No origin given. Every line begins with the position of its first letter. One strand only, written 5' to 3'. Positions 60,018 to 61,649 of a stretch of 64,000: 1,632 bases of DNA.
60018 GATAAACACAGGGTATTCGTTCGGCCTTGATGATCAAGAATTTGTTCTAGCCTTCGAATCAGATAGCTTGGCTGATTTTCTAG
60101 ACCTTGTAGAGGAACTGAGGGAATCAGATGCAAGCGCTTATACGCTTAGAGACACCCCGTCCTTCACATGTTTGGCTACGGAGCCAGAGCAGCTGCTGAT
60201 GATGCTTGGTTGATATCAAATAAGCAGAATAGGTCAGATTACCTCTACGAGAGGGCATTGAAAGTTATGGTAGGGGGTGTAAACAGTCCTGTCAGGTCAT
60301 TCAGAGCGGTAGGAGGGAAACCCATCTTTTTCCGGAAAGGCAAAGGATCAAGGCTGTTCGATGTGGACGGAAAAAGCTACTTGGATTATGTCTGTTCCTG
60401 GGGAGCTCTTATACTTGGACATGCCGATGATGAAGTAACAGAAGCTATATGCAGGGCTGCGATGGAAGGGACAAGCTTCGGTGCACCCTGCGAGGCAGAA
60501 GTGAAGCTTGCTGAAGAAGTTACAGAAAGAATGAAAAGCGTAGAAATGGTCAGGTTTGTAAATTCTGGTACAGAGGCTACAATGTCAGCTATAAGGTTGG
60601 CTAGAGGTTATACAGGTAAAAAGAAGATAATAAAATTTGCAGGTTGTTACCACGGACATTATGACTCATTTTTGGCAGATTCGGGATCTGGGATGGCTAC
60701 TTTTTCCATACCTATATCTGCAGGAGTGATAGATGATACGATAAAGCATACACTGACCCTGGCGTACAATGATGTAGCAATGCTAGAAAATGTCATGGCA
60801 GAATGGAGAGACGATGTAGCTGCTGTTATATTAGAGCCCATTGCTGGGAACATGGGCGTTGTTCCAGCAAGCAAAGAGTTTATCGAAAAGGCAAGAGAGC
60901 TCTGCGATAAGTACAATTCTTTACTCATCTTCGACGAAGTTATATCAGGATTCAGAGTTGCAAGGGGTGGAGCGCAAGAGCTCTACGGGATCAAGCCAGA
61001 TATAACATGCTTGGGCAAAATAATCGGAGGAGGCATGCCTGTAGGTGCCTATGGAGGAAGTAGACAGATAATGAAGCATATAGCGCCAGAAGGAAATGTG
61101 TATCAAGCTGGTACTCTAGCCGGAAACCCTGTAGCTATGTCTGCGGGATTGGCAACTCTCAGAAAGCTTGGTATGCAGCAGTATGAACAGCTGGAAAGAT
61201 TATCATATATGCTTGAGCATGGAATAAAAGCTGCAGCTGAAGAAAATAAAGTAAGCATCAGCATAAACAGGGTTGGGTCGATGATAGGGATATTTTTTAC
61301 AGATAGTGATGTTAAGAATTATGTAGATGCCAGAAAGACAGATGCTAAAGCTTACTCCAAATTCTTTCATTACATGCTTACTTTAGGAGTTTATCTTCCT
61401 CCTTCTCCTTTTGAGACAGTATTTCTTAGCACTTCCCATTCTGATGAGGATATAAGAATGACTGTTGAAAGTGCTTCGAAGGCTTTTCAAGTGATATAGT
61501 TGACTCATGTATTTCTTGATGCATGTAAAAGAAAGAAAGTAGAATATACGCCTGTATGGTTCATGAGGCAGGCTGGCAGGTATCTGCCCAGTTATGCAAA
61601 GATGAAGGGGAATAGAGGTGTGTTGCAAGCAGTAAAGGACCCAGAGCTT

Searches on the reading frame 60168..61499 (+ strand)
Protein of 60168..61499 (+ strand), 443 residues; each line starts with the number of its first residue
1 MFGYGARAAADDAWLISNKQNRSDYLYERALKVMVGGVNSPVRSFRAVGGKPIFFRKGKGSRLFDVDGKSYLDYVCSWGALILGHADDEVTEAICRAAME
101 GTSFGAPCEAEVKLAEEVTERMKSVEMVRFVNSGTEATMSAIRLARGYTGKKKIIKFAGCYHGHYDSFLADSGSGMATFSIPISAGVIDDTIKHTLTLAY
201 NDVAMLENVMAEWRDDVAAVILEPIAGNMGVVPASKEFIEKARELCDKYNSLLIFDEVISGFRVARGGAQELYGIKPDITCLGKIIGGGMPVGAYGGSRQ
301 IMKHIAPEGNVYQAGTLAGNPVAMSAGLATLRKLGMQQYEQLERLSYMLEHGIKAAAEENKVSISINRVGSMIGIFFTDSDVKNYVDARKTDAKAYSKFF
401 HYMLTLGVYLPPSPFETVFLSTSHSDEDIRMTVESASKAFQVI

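Call 16: search_protein_families(library=pfam, proteins=[window:60168-61499:+])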
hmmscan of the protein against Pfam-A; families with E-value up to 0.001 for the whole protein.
window:60168-61499:+ (443 aa): 1 family
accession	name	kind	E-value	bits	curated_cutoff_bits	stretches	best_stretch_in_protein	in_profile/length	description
PF00202.27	Aminotran_3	-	2.7e-80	270.5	30.5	1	52-418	10-379/403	Aminotransferase class-III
